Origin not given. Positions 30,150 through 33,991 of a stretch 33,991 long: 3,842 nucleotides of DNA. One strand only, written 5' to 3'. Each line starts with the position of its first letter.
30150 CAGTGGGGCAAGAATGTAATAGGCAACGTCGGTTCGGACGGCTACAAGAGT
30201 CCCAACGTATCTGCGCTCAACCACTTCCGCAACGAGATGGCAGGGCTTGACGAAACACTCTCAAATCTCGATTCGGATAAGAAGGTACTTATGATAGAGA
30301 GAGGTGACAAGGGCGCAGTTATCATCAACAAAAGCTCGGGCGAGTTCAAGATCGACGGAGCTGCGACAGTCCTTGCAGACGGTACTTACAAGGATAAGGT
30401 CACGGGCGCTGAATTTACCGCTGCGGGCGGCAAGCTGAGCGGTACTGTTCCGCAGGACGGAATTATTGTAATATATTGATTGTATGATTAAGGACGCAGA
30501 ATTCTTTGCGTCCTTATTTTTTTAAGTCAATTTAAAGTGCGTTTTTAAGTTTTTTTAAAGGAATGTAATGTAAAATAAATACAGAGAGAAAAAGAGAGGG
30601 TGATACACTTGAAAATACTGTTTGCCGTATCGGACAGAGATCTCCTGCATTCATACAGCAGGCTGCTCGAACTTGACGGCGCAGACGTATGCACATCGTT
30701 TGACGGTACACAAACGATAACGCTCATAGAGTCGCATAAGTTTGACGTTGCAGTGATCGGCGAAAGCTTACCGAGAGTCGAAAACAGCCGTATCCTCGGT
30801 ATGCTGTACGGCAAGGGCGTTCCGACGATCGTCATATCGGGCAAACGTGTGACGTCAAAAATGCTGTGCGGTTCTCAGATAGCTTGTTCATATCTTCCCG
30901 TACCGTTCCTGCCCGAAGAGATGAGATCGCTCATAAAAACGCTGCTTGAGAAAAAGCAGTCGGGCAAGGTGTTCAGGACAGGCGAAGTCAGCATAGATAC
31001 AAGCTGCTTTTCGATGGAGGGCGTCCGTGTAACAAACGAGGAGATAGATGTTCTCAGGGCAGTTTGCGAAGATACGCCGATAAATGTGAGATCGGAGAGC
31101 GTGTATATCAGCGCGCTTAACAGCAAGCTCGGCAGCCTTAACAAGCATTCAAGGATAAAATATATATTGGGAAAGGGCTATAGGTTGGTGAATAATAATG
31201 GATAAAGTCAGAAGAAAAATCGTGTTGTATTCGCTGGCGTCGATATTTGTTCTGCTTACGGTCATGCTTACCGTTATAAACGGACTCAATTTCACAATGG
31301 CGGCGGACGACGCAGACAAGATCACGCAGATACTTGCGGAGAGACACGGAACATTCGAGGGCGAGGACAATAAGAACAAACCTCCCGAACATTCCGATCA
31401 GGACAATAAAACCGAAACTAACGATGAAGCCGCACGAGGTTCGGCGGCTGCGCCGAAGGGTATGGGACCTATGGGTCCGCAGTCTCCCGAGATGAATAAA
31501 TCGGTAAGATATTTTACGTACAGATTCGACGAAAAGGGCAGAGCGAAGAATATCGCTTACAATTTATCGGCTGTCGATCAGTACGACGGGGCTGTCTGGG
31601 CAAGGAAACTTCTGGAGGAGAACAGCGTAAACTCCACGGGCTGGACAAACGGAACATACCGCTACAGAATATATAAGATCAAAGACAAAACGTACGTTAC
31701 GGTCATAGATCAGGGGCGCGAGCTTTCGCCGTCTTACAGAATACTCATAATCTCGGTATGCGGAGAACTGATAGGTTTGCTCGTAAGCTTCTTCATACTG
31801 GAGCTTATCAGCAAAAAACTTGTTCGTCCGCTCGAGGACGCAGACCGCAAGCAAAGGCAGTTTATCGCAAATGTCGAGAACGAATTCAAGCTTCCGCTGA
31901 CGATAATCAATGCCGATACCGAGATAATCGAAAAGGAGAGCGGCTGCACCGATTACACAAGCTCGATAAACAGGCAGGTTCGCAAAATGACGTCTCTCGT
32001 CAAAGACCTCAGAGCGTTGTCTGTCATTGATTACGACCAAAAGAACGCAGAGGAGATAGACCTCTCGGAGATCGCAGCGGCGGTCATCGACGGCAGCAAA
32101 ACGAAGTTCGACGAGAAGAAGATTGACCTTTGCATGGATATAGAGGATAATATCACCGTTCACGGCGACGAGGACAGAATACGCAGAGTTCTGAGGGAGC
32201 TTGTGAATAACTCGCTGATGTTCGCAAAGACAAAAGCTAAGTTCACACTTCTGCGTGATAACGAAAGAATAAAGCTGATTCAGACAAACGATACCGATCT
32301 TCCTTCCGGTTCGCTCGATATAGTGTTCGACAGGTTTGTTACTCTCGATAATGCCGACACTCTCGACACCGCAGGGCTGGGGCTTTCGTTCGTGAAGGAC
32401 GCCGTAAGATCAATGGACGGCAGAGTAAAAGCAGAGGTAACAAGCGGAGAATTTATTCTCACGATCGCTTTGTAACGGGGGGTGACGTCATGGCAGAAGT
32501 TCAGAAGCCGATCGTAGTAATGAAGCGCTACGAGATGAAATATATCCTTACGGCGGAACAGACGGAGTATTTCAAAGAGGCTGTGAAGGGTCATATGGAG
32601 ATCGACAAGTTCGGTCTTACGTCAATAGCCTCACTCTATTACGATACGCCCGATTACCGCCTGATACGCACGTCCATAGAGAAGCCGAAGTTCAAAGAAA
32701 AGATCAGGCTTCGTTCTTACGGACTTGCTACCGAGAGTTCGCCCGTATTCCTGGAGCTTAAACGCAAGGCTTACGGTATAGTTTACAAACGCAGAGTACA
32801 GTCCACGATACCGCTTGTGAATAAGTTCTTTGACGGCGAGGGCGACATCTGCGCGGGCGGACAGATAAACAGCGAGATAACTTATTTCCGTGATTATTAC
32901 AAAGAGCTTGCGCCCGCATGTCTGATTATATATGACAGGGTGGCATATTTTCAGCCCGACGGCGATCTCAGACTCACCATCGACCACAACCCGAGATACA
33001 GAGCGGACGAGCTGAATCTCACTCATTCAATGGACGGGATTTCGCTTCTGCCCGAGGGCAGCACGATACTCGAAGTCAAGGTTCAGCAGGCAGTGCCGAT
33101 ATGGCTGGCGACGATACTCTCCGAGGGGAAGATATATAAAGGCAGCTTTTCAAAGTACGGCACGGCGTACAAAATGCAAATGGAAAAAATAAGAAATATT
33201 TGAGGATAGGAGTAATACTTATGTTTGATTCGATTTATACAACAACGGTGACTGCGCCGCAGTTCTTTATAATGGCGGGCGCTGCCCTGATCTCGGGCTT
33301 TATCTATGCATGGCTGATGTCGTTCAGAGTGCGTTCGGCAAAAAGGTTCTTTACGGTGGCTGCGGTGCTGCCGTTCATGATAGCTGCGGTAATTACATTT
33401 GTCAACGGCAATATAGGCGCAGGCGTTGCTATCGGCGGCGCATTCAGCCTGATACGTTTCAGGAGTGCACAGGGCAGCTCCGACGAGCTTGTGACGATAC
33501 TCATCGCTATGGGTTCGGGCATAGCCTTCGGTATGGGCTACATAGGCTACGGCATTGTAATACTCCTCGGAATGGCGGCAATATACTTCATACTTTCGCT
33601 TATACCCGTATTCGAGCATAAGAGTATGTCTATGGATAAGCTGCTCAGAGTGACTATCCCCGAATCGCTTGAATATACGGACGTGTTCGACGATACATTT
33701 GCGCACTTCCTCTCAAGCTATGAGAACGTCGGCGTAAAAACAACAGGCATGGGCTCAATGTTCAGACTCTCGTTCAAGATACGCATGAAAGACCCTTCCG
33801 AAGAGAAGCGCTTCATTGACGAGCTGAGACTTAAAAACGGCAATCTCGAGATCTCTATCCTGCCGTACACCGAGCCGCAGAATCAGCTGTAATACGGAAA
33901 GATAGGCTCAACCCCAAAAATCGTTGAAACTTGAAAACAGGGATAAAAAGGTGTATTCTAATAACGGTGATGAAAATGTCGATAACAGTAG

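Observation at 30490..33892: Candidate system: degenerate TCS, VTC polyphosphate-tunnel protein and DUF4956 membrane protein in one operon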

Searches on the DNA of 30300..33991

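Call 98: search_rna_families(source=window, start=30300, end=33991, threshold=evalue, max_evalue=1)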
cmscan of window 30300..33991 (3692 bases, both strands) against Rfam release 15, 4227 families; matches with E-value up to 1: 2.
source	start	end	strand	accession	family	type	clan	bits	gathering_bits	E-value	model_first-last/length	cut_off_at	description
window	33868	33933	-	RF02716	sno_ncR3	Gene; snRNA; snoRNA; CD-box;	-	19.9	88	0.74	1-75/75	no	Small nucleolar RNA ncR3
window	33240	33373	+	RF00223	IRES_Bip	Cis-reg; IRES;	-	13.8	40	0.35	1-263/263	no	bip internal ribosome entry site (IRES)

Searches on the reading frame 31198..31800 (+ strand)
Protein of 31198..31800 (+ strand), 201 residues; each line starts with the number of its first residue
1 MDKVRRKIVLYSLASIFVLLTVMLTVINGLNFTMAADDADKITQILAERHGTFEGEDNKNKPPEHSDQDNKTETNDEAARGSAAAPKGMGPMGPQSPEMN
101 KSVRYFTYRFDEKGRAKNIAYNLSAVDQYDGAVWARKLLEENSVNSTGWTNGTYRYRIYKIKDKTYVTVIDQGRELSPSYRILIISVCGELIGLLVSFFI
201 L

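Call 109: search_protein_families(library=pfam, proteins=[window:31198-31800:+], max_evalue=1)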
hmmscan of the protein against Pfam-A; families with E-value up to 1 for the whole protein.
window:31198-31800:+ (201 aa): 0 families

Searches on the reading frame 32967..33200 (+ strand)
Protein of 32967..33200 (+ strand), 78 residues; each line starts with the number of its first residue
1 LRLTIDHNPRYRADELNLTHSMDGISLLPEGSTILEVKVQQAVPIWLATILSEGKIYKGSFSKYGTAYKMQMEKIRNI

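Call 52: search_solved_structures(query=window:32967-33200:+, max_evalue=10, show_alignments=5)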
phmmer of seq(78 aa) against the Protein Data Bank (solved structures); distinct sequences matched with E-value up to 10: 10.
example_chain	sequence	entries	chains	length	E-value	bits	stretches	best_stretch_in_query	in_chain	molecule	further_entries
2ymu_A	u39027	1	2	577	9e-14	54.1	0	20-46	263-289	WD-40 REPEAT PROTEIN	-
7bie_A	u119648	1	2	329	4.3e-11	45.6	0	20-47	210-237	nvWRAP-T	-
7big_A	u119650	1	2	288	8.8e-10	41.5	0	20-47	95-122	v13WRAP-T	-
7bif_A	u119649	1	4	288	1.3e-08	37.8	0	20-47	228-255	v22WRAP-T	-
7bid_A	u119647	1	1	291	4e-08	36.2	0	20-47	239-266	v31WRAP-T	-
6r60_A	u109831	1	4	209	4.9e-05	26.4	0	20-46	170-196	WD-40 repeat protein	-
6r5y_A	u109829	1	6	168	0.00072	22.7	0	20-47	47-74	WD-40 repeat protein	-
6r5z_A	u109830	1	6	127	0.015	18.6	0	20-47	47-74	9-bladed beta-propeller formed by three 3-bladed fragments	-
6okh_A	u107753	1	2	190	0.2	15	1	23-60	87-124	Uncharacterized protein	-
6r5x_A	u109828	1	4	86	0.47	13.8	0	20-47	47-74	WD-40 repeat protein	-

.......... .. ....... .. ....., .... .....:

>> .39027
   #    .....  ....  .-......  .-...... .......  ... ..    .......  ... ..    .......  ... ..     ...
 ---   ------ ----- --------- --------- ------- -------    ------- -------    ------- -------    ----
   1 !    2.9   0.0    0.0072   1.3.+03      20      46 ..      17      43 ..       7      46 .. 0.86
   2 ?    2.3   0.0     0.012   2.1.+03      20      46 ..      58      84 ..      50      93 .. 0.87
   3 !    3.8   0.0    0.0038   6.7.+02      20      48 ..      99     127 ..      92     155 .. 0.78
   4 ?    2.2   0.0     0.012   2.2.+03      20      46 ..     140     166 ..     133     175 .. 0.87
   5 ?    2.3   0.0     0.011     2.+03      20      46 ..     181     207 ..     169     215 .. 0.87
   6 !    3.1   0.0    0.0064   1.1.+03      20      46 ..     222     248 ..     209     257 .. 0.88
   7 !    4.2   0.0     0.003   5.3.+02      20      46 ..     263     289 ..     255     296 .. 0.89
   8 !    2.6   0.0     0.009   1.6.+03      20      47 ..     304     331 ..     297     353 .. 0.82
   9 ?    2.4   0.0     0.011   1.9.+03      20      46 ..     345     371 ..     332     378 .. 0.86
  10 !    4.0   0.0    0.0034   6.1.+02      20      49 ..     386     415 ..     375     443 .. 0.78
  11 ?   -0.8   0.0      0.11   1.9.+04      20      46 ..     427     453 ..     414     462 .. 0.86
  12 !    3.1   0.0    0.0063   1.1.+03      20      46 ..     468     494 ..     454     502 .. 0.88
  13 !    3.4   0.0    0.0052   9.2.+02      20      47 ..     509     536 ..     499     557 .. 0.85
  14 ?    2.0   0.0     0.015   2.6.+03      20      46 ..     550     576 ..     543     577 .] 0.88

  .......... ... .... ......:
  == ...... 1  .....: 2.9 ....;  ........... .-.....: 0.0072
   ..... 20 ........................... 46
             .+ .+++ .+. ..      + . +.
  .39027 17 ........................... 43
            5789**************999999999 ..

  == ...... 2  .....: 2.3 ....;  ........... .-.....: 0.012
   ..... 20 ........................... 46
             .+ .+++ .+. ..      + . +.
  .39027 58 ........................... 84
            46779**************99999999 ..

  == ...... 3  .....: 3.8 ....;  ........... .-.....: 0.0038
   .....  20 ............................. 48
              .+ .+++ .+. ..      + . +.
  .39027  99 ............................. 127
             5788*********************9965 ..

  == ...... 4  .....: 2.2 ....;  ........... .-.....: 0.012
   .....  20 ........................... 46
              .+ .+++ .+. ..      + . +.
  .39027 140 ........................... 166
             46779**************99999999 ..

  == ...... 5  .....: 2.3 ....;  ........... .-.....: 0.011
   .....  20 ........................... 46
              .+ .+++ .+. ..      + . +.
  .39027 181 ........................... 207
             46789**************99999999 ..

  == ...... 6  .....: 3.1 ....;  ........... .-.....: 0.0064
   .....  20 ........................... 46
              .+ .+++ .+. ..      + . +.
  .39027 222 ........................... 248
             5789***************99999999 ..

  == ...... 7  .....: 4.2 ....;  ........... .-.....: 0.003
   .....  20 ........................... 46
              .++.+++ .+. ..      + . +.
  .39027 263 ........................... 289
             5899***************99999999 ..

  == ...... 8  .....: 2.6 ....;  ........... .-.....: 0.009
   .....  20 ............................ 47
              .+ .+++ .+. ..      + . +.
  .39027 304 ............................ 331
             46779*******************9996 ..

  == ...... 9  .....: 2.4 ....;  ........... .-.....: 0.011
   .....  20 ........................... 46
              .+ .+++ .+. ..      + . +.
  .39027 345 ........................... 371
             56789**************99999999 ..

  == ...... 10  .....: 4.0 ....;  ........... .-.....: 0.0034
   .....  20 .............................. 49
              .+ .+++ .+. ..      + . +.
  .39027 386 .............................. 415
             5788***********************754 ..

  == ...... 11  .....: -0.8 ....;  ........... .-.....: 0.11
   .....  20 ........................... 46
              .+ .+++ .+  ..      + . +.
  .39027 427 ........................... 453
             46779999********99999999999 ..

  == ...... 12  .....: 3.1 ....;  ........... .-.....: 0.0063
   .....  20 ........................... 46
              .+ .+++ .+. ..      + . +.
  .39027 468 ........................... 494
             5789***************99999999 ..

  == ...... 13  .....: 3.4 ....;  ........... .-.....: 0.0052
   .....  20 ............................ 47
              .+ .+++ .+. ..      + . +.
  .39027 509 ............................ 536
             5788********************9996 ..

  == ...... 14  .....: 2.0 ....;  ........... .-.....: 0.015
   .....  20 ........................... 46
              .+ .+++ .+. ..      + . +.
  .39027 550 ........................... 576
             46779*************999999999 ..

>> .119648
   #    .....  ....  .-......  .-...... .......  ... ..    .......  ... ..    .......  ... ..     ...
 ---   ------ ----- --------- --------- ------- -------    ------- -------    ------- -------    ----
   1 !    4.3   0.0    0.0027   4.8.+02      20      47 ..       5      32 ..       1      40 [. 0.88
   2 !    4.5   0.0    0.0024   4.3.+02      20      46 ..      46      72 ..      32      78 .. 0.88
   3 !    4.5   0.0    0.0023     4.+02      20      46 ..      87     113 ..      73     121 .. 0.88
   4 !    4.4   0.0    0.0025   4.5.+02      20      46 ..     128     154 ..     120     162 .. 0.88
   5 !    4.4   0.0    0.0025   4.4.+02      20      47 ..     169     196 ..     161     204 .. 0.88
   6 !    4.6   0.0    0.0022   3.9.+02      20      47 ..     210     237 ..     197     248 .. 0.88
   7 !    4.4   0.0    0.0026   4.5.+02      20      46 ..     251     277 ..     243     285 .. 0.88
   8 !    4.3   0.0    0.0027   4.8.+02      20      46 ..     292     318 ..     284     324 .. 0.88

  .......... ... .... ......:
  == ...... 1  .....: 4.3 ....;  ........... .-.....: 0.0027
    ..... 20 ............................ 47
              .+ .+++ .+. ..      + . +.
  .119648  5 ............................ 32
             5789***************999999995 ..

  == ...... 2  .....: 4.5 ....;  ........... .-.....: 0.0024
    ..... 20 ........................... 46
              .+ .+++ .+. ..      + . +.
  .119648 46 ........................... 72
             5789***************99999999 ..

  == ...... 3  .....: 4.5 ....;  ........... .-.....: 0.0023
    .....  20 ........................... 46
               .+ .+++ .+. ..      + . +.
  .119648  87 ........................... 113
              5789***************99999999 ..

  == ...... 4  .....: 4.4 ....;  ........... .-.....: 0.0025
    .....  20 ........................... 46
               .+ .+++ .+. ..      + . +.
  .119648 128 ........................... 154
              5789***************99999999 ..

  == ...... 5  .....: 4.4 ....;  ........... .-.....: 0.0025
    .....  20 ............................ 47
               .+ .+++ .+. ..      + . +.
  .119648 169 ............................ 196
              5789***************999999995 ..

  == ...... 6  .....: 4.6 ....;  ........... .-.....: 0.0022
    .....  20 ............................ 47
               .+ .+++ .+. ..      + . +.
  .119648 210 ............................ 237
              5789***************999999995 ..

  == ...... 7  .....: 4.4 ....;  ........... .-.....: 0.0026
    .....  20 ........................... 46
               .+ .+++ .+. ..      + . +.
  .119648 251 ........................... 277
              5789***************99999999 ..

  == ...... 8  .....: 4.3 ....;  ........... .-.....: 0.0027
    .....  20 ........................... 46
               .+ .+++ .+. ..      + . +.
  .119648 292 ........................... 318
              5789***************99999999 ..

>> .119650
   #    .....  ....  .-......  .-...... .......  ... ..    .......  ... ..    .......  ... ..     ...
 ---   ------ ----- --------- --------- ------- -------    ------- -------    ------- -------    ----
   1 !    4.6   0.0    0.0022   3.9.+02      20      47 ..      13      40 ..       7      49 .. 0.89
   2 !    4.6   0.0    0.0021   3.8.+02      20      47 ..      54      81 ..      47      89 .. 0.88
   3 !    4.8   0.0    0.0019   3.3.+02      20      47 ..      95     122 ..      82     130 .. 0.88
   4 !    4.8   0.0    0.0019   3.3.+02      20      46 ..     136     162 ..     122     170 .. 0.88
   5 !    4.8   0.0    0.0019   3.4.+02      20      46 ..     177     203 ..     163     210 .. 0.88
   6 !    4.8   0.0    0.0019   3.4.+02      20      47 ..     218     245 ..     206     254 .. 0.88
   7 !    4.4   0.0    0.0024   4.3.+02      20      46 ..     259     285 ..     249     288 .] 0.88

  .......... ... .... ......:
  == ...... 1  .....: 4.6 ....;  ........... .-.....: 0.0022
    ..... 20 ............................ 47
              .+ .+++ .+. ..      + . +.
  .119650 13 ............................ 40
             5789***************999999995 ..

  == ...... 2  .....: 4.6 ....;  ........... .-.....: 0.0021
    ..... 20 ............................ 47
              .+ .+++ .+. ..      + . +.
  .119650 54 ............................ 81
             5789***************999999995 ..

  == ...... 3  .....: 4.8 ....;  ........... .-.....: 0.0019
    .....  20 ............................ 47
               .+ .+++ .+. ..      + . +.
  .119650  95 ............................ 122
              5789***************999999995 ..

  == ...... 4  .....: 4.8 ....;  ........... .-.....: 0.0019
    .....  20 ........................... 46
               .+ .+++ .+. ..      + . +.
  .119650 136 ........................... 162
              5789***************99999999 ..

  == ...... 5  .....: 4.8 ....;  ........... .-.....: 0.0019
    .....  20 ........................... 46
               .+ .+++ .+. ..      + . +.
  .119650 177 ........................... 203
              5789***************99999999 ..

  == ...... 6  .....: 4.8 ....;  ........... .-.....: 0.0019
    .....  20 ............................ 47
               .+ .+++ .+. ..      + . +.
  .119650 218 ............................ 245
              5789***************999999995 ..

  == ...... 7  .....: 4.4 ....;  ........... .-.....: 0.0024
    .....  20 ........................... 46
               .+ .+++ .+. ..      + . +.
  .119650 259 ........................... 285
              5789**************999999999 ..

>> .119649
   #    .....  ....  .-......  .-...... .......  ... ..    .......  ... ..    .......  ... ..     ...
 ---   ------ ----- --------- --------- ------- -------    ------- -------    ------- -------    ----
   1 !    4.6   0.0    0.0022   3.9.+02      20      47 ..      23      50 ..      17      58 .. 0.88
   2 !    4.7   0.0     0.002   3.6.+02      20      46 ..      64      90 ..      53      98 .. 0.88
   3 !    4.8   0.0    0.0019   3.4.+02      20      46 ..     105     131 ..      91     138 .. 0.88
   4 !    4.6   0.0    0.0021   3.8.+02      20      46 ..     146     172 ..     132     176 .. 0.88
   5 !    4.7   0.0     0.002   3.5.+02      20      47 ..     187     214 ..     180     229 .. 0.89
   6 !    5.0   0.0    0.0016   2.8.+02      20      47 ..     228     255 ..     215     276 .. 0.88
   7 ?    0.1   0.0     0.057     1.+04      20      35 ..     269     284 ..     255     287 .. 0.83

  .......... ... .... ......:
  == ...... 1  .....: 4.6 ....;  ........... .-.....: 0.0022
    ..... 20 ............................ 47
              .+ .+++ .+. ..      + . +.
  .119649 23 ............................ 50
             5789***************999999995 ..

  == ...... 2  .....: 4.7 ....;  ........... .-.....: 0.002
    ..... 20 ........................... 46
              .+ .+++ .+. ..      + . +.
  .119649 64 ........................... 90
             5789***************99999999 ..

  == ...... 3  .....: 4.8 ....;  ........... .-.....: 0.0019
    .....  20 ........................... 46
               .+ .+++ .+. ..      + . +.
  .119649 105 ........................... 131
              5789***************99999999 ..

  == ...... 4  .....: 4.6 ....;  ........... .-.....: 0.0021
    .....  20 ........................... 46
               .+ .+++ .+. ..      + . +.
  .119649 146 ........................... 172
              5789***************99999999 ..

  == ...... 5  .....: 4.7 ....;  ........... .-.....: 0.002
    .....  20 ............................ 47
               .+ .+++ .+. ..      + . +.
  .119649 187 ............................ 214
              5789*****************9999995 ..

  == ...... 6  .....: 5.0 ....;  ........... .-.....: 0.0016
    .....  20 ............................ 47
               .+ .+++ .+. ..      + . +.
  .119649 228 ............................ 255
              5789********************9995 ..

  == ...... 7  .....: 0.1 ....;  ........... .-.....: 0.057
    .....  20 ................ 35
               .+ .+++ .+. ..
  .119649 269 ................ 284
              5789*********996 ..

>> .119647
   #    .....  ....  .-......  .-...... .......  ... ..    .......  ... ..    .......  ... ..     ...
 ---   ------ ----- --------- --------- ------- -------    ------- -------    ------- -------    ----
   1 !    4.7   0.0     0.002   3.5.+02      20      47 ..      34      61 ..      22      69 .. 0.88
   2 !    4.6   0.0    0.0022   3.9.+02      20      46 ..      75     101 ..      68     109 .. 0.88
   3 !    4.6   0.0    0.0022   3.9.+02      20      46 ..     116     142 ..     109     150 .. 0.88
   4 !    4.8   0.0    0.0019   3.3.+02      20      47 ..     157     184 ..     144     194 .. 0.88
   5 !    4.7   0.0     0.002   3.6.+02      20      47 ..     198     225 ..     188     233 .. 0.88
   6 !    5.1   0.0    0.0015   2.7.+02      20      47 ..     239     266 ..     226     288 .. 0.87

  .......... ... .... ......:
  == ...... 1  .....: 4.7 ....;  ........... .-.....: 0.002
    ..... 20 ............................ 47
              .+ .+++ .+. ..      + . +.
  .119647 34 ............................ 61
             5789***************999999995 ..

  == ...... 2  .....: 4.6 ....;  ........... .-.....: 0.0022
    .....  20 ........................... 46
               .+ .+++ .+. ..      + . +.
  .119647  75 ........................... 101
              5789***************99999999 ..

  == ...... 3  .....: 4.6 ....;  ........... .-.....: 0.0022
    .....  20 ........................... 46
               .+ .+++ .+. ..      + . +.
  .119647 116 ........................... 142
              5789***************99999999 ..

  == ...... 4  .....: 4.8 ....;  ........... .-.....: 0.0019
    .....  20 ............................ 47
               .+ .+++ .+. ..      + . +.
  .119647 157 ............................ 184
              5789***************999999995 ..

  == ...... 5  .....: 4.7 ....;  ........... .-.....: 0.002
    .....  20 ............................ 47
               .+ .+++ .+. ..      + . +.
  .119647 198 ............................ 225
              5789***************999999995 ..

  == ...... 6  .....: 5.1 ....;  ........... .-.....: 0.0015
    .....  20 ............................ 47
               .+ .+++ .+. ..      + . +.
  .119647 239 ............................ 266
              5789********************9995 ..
